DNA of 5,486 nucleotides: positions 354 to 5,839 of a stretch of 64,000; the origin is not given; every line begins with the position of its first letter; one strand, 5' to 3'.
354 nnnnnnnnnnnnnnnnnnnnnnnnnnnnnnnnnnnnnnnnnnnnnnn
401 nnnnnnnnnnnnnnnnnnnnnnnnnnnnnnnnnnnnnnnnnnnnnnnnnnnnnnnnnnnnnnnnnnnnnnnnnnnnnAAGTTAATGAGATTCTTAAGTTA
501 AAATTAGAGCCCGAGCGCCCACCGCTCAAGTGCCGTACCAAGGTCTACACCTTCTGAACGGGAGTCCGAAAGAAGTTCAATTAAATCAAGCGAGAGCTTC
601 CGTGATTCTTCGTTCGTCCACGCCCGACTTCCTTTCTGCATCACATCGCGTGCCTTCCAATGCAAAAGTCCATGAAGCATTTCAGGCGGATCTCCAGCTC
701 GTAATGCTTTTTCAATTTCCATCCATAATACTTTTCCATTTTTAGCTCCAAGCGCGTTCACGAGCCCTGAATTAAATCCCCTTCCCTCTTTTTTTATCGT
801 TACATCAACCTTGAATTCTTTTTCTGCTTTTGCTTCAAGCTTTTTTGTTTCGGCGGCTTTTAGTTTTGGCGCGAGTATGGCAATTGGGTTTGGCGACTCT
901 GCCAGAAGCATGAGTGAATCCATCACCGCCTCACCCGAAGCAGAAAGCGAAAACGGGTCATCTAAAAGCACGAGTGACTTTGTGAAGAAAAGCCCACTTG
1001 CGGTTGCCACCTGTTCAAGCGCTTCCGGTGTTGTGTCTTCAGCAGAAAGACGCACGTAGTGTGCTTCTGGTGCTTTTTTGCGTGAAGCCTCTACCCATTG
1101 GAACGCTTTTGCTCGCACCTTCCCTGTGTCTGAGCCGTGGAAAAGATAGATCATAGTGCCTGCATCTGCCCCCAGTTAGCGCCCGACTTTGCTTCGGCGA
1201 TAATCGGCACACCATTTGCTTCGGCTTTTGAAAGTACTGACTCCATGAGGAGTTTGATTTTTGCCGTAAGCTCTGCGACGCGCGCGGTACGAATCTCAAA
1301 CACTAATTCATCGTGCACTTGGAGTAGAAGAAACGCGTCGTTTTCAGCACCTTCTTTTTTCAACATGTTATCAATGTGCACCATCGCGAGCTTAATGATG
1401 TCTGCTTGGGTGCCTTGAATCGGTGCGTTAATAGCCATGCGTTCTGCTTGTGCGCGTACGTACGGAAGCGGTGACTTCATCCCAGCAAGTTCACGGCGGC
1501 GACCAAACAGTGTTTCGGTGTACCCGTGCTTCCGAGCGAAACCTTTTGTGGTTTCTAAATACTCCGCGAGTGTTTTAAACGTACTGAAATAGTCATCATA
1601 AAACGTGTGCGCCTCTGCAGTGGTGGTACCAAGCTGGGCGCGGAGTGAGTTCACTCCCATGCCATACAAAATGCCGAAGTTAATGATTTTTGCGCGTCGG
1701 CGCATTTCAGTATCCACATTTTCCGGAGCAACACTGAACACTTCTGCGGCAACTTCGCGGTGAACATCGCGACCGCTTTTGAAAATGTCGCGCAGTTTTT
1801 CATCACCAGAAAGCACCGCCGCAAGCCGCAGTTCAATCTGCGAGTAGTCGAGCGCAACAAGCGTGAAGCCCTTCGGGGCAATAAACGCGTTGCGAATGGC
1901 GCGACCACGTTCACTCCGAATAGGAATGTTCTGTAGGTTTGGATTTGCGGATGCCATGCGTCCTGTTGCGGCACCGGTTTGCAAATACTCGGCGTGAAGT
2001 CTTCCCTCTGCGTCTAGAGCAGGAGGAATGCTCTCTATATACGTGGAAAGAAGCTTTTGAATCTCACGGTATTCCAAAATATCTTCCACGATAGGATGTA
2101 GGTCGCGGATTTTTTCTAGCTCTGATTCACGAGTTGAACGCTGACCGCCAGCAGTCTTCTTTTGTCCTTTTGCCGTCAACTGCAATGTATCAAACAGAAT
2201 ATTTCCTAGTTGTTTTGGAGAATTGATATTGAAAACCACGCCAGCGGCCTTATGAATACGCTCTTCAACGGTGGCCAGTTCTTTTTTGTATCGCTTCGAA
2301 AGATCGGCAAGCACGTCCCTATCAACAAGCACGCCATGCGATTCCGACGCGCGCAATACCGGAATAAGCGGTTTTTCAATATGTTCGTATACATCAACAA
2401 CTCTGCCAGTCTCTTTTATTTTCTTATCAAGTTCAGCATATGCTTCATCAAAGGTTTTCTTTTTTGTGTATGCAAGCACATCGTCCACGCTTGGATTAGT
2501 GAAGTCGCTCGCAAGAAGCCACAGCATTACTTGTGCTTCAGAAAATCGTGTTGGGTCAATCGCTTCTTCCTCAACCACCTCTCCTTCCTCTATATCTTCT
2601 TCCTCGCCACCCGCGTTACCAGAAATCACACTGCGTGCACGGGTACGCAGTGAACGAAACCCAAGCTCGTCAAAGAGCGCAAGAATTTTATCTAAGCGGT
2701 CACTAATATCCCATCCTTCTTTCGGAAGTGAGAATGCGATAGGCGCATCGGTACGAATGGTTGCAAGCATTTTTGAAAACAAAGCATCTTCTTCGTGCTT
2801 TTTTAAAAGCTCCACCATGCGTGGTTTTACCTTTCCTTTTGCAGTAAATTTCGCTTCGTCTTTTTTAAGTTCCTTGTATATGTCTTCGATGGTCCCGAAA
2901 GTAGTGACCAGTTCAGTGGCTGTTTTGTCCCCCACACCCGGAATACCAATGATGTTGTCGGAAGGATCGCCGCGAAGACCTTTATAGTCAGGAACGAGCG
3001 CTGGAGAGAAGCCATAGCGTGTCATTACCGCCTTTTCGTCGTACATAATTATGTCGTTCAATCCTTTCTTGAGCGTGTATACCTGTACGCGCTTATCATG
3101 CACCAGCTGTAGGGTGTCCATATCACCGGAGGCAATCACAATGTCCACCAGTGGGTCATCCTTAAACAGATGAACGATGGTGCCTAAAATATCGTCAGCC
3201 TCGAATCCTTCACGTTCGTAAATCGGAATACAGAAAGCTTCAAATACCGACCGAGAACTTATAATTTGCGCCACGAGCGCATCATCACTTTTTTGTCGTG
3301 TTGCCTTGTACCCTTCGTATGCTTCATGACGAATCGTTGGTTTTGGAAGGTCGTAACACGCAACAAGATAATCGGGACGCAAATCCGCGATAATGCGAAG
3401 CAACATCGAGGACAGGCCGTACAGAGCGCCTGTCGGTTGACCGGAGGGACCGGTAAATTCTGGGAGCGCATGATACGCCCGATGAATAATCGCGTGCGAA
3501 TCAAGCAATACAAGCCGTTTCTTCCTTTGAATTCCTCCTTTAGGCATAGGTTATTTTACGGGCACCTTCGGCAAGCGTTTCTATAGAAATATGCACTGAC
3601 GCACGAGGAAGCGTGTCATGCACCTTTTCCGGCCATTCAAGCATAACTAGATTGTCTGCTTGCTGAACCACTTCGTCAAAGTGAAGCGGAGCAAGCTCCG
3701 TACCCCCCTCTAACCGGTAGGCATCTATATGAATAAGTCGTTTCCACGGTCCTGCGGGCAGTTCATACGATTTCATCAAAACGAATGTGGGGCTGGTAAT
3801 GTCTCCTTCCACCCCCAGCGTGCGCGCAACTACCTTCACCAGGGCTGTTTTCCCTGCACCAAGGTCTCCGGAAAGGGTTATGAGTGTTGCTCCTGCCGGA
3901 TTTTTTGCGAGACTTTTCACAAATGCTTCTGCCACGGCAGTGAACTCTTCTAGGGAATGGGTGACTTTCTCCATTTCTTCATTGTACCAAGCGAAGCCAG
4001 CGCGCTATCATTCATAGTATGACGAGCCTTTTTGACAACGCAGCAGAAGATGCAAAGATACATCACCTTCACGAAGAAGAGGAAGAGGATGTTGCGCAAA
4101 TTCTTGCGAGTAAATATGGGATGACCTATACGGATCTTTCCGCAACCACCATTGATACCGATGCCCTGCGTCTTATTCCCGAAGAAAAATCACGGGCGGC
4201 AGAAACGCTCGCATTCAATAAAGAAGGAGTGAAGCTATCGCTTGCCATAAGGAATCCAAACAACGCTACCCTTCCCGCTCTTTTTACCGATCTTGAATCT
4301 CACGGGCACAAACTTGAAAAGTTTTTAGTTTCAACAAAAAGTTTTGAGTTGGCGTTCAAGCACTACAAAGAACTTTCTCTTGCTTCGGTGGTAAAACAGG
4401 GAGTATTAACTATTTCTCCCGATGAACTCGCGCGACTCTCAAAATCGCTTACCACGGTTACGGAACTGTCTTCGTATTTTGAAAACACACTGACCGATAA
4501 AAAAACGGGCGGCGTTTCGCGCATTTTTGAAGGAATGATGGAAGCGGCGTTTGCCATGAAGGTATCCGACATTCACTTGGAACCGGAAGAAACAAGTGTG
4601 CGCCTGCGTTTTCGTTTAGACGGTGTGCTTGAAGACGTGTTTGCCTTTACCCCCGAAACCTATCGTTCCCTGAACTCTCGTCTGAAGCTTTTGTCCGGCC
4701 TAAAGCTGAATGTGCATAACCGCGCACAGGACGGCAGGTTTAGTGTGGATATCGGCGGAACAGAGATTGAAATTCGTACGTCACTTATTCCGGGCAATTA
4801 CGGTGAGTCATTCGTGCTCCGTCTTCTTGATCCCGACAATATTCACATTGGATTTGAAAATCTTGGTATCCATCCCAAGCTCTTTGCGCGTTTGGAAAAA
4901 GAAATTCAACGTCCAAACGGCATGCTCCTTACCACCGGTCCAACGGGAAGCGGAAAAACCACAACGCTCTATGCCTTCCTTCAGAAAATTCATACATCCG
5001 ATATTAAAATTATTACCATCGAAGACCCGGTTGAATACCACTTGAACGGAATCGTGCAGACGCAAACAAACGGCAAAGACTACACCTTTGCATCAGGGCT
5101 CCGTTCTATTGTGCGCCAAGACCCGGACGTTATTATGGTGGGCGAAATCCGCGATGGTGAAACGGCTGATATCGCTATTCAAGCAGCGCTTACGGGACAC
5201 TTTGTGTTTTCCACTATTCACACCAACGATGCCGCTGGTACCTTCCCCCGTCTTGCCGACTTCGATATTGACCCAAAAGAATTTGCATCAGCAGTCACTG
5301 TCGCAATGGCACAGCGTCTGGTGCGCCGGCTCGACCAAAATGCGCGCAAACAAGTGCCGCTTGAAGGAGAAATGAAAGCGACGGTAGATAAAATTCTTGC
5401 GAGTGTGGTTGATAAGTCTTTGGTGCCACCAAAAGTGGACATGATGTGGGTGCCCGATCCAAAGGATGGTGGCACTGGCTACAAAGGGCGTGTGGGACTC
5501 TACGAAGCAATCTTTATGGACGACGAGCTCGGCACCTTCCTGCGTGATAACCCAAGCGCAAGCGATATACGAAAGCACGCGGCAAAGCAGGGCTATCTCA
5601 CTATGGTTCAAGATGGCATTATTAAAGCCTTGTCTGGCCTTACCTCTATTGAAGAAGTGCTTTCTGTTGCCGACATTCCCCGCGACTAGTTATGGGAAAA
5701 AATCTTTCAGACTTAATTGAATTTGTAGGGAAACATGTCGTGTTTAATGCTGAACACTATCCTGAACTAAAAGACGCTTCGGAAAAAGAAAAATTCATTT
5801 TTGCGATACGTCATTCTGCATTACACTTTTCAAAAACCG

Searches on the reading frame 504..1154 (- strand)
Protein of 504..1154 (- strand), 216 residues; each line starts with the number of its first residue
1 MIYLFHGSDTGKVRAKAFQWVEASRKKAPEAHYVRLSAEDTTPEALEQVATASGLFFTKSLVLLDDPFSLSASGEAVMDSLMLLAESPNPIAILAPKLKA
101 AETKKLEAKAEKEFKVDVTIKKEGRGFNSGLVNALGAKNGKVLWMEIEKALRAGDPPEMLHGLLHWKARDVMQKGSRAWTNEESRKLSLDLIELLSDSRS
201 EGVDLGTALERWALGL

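Call 55: find_encoding_contigs(protein=window:504-1154:-, flank=10000, max_places=1)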
Protein window:504-1154:- (216 aa): no gene with exactly this product is on record in the collection.

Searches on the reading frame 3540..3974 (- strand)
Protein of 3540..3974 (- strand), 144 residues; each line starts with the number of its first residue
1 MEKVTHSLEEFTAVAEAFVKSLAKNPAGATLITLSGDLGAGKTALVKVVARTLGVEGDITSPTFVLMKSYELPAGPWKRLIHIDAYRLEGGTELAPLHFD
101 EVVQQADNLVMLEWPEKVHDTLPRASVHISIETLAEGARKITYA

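Call 24: search_protein_families(library=pfam, proteins=[window:3540-3974:-], max_evalue=0.01)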
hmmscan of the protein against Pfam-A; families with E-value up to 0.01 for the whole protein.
window:3540-3974:- (144 aa): 2 families
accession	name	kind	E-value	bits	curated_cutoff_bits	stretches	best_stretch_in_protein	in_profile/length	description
PF02367.23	TsaE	-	6.4e-33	113.9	26.6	1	6-140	2-127/128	Threonylcarbamoyl adenosine biosynthesis protein TsaE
PF13191.12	AAA_16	-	0.0054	17.7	32.6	1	13-56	11-51/167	AAA ATPase domain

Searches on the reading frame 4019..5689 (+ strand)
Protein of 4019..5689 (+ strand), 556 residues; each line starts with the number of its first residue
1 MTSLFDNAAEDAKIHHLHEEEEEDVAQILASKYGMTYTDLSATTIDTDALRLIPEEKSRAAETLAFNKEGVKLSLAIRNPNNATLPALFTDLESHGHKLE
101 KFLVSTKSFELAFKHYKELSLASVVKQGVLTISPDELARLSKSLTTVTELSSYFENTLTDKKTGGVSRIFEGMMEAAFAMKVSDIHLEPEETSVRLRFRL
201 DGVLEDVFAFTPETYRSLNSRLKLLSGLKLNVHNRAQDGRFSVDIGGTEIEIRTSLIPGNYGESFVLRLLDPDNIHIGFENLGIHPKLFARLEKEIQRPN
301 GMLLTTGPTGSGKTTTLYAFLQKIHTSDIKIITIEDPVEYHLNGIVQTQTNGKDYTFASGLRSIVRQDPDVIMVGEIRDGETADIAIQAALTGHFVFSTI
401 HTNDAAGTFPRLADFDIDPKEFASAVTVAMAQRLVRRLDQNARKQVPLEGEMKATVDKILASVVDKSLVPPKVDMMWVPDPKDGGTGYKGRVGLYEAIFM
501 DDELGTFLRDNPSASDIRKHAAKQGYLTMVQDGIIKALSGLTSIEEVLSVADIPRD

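Call 3: search_protein_families(library=pfam, proteins=[window:4019-5689:+], max_evalue=0.1)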
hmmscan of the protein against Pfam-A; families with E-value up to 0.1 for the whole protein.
window:4019-5689:+ (556 aa): 15 families
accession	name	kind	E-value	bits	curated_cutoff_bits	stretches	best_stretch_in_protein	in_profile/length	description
PF00437.27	T2SSE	-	1.9e-103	346.4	24.9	1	162-548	4-369/370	Type II/IV secretion system protein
PF25199.1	nSTAND_NTPase5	-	5.1e-05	23.6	34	1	288-356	28-100/145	Novel STAND NTPase 5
PF05157.20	MshEN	-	6.8e-05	23.2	23.1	1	33-115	1-82/90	MshEN domain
PF13401.12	AAA_22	-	0.00072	20.3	27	1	299-339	4-44/130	AAA domain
PF20720.3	nSTAND3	-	0.0036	17.4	27.2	1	295-339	12-56/155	Novel STAND NTPase 3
PF13191.12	AAA_16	-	0.0045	17.9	32.6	1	297-369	22-83/167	AAA ATPase domain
PF03215.21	Rad17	-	0.0088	16.4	23.8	1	297-340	45-82/186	Rad17 P-loop domain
PF13555.12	AAA_29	-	0.0088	16.2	27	1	298-320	20-42/61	P-loop containing region of AAA domain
PF12775.13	AAA_7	-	0.022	14.7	25.8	1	302-334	35-67/181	P-loop containing dynein motor region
PF13604.12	AAA_30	-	0.025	14.8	27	1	296-332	14-50/191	AAA domain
PF13173.12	AAA_14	-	0.027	14.9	27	1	302-343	4-46/129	AAA domain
PF04851.21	ResIII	-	0.028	14.8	22.5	1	290-331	13-56/164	Type III restriction enzyme, res subunit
PF02492.25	cobW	-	0.044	13.8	20.7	1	304-333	4-34/180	CobW/HypB/UreG, nucleotide-binding domain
PF02399.21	Herpes_ori_bp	-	0.079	11.4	20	0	300-333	49-83/820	Origin of replication binding protein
PF13476.12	AAA_23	-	0.085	13.9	27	0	293-320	12-39/201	AAA domain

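Call 4: search_protein_families(library=ncbifam, proteins=[window:4019-5689:+], max_evalue=0.1)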
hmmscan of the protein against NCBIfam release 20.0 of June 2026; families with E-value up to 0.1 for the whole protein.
window:4019-5689:+ (556 aa): 28 families (the best 25 are shown)
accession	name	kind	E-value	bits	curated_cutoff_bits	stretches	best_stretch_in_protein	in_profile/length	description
TIGR02533.1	type_II_gspE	equivalog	3.9e-127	424.9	630.25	1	64-550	15-485/486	type II secretion system ATPase GspE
TIGR02538.1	type_IV_pilB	equivalog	8.3e-125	417.5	675.65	1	21-550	42-561/564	type IV-A pilus assembly ATPase PilB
NF053534.1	T4PilAsmATPsTfpB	equivalog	1.4e-105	353.9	850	1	25-551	68-582/584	type IV pilus assembly ATPase TfpB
NF007755.0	PRK10436.1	equivalog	1.3e-101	340.5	617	1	155-553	74-461/465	type II secretion system protein GspE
NF041000.1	ATPase_ComGA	equivalog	8.1e-71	238.1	300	1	173-436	3-266/267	competence type IV pilus ATPase ComGA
TIGR01420.1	pilT_fam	subfamily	1.9e-50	172.1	319.1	1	171-446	3-271/343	PilT/PilU family type 4a pilus ATPase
TIGR02525.1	plasmid_TraJ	equivalog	7.7e-28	97.5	368.3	1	264-426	119-281/372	plasmid transfer ATPase TraJ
TIGR02524.1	dot_icm_DotB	equivalog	1.3e-20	74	463.3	1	296-413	130-257/358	Dot/Icm type IV secretion system ATPase DotB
NF058587.1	archaellum_moto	equivalog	1e-19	70.7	550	1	303-447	278-429/527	archaellum flagellar ATPase motor FlaI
TIGR02782.1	TrbB_P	equivalog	2.9e-15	56.3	304.55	1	303-415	139-255/303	P-type conjugative transfer ATPase TrbB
TIGR03819.1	heli_sec_ATPase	hypoth_equivalog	7.1e-14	51.7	373.15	1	211-413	92-298/340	TadA family conjugal transfer-associated ATPase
TIGR02788.1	VirB11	equivalog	6.5e-13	48.4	249.95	1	303-417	147-267/308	P-type DNA transfer ATPase VirB11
NF010469.0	PRK13894.1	subfamily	1.2e-10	41.3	508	1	302-413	151-265/320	conjugal transfer ATPase TrbB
NF010407.0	PRK13833.1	subfamily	1.7e-10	40.9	499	1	303-416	147-263/323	conjugal transfer protein TrbB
NF053672.1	bindosome_BasE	exception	2.3e-09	36.5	1000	1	305-411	275-387/512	bindosome assembly system ATPase subunit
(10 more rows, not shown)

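Call 29: find_homologous_proteins(query=window:4019-5689:+)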
Query window:4019-5689:+ (556 aa): 8000 proteins with E <= 0.001 among 8000 candidates; the best 120 are listed.
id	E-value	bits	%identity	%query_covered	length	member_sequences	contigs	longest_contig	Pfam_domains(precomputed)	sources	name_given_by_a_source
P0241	0.0e+0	1224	100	100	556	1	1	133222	PF00437.27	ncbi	-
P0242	3.4e-285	965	78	100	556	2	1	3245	PF05157.21,PF00437.27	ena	-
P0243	8.8e-282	954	77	100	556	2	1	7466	PF05157.21,PF00437.27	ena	-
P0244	1.4e-277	940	77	100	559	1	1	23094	PF05157.21,PF00437.27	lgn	-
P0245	8.0e-266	901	74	100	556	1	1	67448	PF05157.21,PF00437.27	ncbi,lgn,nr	ncbi:MAG TPA: GspE/PulE family protein [Candidatus Paceibacterota bacterium]|nr:GspE/PulE family pro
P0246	9.6e-264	894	73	99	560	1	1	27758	PF05157.21,PF00437.27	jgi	jgi:type II secretory ATPase GspE/PulE/Tfp pilus assembly ATPase PilB-like protein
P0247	1.4e-263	894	73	100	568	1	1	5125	PF05157.21,PF00437.27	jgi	jgi:type II secretory ATPase GspE/PulE/Tfp pilus assembly ATPase PilB-like protein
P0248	9.3e-262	887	73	99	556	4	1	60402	PF05157.21,PF00437.27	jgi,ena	-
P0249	2.9e-259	879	72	100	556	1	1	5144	PF05157.21,PF00437.27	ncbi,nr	ncbi:MAG TPA: GspE/PulE family protein [Candidatus Paceibacterota bacterium]|nr:GspE/PulE family pro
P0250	4.5e-255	865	72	99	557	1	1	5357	PF05157.21,PF00437.27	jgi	jgi:type II secretory ATPase GspE/PulE/Tfp pilus assembly ATPase PilB-like protein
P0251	1.3e-247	841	68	100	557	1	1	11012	PF05157.21,PF00437.27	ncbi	-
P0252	1.6e-247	840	69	100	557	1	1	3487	PF05157.21,PF00437.27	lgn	-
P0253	7.9e-247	838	68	100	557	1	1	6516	PF05157.21,PF00437.27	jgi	jgi:type II secretory ATPase GspE/PulE/Tfp pilus assembly ATPase PilB-like protein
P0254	3.9e-245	833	68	100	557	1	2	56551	PF05157.21,PF00437.27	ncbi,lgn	ncbi:MAG: GspE/PulE family protein [Minisyncoccia bacterium]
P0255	2.2e-244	830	70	100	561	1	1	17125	PF05157.21,PF00437.27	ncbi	-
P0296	7.2e-223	759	62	100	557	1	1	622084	PF05157.21,PF00437.27,PF13191.13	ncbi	ncbi:MAG TPA: GspE/PulE family protein [Candidatus Paceibacterota bacterium]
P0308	4.0e-222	757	63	99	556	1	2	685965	PF05157.21,PF00437.27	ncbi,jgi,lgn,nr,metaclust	ncbi:MAG: archaeal flagellar protein FlaI [Parcubacteria bacterium C7867-004]|nr:MAG: archaeal flage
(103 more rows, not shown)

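Call 30: find_encoding_contigs(protein=P0308, flank=8000, max_places=1)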
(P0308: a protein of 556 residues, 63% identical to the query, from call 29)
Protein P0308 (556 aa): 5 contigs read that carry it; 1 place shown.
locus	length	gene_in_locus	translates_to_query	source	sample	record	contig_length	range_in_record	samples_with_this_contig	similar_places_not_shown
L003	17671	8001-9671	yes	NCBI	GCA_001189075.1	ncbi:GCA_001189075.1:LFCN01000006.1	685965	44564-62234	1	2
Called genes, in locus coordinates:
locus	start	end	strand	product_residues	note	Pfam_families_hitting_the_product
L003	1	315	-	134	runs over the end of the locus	PF03652:RuvX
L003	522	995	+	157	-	-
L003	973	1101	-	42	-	-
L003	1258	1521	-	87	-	PF01649:Ribosomal_S20p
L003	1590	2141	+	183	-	PF01330:RuvA_N, PF14520:HHH_5, PF07499:RuvA_C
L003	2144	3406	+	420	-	PF08245:Mur_ligase_M, PF02875:Mur_ligase_C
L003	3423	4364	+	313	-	PF00932:LTD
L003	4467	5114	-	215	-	-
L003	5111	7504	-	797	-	PF02739:5_3_exonuc_N, PF01367:5_3_exonuc, PF00476:DNA_pol_A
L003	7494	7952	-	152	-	PF02367:TsaE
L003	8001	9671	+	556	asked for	PF05157:MshEN (weak), PF00437:T2SSE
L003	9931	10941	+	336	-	PF01078:Mg_chelatase (faint), PF05496:RuvB_N, PF13191:AAA_16 (faint), PF00004:AAA, PF07728:AAA_5, PF13401:AAA_22 (faint), PF17864:AAA_lid_4, PF05491:WHD_RuvB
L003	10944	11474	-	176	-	PF03703:bPH_2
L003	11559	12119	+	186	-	PF20772:TACO1_YebC_N, PF01709:Transcrip_reg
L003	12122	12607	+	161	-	PF02075:RuvC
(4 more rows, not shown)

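Call 31: find_encoding_contigs(protein=P0296, flank=8000, max_places=1)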
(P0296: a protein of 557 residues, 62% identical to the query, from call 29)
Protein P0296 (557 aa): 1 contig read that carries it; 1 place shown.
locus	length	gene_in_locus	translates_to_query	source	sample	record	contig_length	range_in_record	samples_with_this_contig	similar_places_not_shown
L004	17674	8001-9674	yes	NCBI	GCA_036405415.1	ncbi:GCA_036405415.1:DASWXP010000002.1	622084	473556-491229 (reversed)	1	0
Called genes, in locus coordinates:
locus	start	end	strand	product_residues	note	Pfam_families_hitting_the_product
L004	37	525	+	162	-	-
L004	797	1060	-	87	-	PF01649:Ribosomal_S20p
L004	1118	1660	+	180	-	PF01330:RuvA_N, PF14520:HHH_5, PF07499:RuvA_C (weak)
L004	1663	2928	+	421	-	PF08245:Mur_ligase_M, PF02875:Mur_ligase_C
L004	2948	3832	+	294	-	PF00932:LTD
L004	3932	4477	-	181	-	PF01725:Ham1p_like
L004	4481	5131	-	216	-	-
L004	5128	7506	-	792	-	PF02739:5_3_exonuc_N, PF01367:5_3_exonuc, PF00476:DNA_pol_A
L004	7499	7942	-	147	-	PF02367:TsaE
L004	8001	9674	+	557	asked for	PF05157:MshEN, PF13191:AAA_16 (faint), PF00437:T2SSE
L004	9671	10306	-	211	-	-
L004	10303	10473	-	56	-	-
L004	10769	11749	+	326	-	PF05496:RuvB_N, PF01078:Mg_chelatase (faint), PF13191:AAA_16 (faint), PF13401:AAA_22 (faint), PF00004:AAA, PF07728:AAA_5, PF17864:AAA_lid_4, PF05491:WHD_RuvB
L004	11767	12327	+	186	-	PF20772:TACO1_YebC_N, PF01709:Transcrip_reg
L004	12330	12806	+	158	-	PF02075:RuvC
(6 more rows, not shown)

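Call 52: search_solved_structures(query=window:4019-5689:+, max_evalue=1e-20)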
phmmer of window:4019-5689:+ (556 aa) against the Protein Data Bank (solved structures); distinct sequences matched with E-value up to 1e-20: 20.
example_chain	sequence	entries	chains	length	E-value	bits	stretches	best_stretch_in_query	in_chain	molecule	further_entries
5zfr_A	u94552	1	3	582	3.6e-90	306.4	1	22-551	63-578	Type IV pilus biogenesis ATPase PilB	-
6olj_C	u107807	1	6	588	4e-89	303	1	22-551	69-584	Type IV pilus biogenesis ATPase PilB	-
5tsg_B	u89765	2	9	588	7.7e-89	302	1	22-551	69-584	Type IV pilus biogenesis ATPase PilB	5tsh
6f8l_G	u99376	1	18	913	6.7e-87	295.6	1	22-549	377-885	Type IV pilus assembly protein PilF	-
3jc8_Ba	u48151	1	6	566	2e-85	290.8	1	21-549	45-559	Type IV-A pilus assembly ATPase PilB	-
1p9r_A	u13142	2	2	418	1.1e-84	288.3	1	155-548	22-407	General secretion pathway protein E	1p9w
4ksr_A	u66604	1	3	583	1.2e-84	288.2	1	155-551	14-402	Type II secretion system protein E, Hemolysin-coregulated protein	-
4kss_A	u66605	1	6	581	1.3e-84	288.1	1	155-551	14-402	Type II secretion system protein E, hemolysin-coregulated protein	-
4pht_A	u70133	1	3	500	4.1e-83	283.1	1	156-550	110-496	General secretory pathway protein E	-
5oiu_A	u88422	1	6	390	6.4e-82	279.2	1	170-549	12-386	Type IV pilus assembly protein PilF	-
5it5_F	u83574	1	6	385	7.4e-82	279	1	171-549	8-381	ATP binding motif-containing protein PilF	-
6ejf_A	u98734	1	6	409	8.4e-82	278.8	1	171-549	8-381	Type IV pilus assembly protein PilF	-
5fl3_A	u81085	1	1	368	1.5e-33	119.6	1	172-454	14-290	PILI RETRACTION PROTEIN PILT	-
2ewv_A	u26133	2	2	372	1.9e-31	112.7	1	174-427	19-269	twitching motility protein PilT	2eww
2gsz_A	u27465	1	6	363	2.3e-31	112.4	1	175-427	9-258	twitching motility protein PilT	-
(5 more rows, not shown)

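Call 56: find_encoding_contigs(protein=P0241, flank=10000, max_places=2)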
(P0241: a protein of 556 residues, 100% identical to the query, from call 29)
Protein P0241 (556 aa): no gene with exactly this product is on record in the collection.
